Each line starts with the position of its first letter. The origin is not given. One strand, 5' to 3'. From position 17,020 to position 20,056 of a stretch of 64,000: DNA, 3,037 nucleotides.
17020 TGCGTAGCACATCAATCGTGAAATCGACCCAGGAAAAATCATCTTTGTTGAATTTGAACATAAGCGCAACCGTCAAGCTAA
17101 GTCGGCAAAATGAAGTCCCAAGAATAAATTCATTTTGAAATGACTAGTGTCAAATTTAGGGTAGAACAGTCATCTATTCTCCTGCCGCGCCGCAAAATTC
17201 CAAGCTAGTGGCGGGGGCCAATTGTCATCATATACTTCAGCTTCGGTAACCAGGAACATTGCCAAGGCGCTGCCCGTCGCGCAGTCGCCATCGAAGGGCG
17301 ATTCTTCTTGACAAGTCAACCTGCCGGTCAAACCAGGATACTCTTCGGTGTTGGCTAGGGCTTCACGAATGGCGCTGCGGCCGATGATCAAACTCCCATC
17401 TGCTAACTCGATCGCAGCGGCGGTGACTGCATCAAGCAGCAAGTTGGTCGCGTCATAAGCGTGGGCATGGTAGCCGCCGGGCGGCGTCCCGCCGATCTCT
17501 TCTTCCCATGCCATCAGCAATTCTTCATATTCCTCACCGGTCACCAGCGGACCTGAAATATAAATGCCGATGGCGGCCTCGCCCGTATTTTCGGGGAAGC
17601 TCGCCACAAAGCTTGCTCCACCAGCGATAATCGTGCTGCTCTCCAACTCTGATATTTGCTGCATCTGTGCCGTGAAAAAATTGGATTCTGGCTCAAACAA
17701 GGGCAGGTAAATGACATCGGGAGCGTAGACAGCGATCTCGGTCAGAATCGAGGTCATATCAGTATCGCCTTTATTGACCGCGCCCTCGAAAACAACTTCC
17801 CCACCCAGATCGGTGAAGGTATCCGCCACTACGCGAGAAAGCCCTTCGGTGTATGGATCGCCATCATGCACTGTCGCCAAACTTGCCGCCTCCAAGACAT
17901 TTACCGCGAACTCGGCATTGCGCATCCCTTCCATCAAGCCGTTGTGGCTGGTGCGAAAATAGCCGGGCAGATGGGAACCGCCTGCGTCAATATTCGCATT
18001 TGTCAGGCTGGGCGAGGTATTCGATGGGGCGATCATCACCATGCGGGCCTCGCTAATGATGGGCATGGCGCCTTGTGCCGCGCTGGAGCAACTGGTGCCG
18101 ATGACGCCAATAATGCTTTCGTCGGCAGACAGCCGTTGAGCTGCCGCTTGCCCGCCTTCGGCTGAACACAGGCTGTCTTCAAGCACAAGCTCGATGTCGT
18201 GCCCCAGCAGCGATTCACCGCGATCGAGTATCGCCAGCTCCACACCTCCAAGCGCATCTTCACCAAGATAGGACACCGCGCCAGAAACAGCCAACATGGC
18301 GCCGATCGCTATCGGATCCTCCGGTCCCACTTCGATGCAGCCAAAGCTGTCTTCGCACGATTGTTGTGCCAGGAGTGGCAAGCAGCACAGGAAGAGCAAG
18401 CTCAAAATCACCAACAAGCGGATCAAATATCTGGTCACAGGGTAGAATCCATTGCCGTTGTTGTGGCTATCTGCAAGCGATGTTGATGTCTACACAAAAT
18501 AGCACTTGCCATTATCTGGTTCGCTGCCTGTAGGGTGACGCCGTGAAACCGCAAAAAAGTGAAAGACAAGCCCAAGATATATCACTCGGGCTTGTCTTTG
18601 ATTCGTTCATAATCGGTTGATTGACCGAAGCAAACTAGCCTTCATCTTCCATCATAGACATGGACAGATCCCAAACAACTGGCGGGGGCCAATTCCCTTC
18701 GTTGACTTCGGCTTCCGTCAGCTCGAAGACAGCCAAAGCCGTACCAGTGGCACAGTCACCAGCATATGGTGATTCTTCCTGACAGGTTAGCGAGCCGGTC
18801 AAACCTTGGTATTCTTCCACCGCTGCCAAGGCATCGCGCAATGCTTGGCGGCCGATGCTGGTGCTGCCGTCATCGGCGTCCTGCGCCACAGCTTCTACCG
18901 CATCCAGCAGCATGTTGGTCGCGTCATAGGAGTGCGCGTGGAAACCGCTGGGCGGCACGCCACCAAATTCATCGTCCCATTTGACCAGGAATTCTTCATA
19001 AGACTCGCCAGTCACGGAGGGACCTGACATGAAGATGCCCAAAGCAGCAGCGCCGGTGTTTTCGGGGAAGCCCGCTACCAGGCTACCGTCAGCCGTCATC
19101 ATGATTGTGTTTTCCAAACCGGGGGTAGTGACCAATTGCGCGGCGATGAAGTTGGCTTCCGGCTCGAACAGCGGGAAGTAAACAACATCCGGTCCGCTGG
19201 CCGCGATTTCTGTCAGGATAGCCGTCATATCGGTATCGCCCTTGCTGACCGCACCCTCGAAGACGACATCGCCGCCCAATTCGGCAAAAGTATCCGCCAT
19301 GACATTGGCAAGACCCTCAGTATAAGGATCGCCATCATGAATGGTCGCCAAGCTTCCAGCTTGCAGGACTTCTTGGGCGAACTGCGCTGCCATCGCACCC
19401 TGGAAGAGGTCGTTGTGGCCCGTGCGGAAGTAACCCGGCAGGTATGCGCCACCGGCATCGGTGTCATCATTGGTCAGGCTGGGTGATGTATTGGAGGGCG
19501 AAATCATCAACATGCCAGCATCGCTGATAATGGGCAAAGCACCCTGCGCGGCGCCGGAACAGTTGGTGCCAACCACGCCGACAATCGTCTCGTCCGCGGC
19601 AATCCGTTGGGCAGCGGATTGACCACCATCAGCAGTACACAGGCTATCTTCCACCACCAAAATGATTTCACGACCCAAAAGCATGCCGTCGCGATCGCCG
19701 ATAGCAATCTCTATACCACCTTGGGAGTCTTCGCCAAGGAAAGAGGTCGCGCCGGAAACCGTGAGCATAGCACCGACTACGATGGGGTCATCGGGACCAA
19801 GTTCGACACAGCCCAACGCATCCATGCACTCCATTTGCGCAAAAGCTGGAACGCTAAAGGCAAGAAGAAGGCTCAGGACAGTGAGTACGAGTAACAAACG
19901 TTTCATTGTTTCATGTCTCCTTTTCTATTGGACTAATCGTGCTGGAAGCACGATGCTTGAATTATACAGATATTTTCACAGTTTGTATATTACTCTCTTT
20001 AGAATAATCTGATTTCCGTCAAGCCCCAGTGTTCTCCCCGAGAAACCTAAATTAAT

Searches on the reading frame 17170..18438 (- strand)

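Call 88: search_protein_families(library=pfam, proteins=[window:17170-18438:-], max_evalue=0.00001)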
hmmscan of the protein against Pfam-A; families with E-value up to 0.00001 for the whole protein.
window:17170-18438:- (422 aa): 3 families
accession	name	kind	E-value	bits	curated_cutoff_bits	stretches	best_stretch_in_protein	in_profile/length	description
PF13458.12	Peripla_BP_6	-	4.4e-33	115.8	31.7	1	42-375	1-321/343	Periplasmic binding protein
PF01094.35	ANF_receptor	-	2.5e-12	46.9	25.4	1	75-375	18-333/353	Receptor family ligand binding region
PF13433.12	Peripla_BP_5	-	2.8e-07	30.4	27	0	43-138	1-98/363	Periplasmic binding protein domain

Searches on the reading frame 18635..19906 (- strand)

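Call 88: search_protein_families(library=pfam, proteins=[window:18635-19906:-], max_evalue=0.00001)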
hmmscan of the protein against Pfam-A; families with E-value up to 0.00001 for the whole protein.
window:18635-19906:- (423 aa): 3 families
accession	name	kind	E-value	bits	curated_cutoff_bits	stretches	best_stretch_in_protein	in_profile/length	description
PF13458.12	Peripla_BP_6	-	2.4e-36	126.6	31.7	1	41-373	1-320/343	Periplasmic binding protein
PF01094.35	ANF_receptor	-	6.7e-14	52.1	25.4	1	73-374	17-333/353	Receptor family ligand binding region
PF13433.12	Peripla_BP_5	-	1.4e-07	31.4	27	0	43-137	2-98/363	Periplasmic binding protein domain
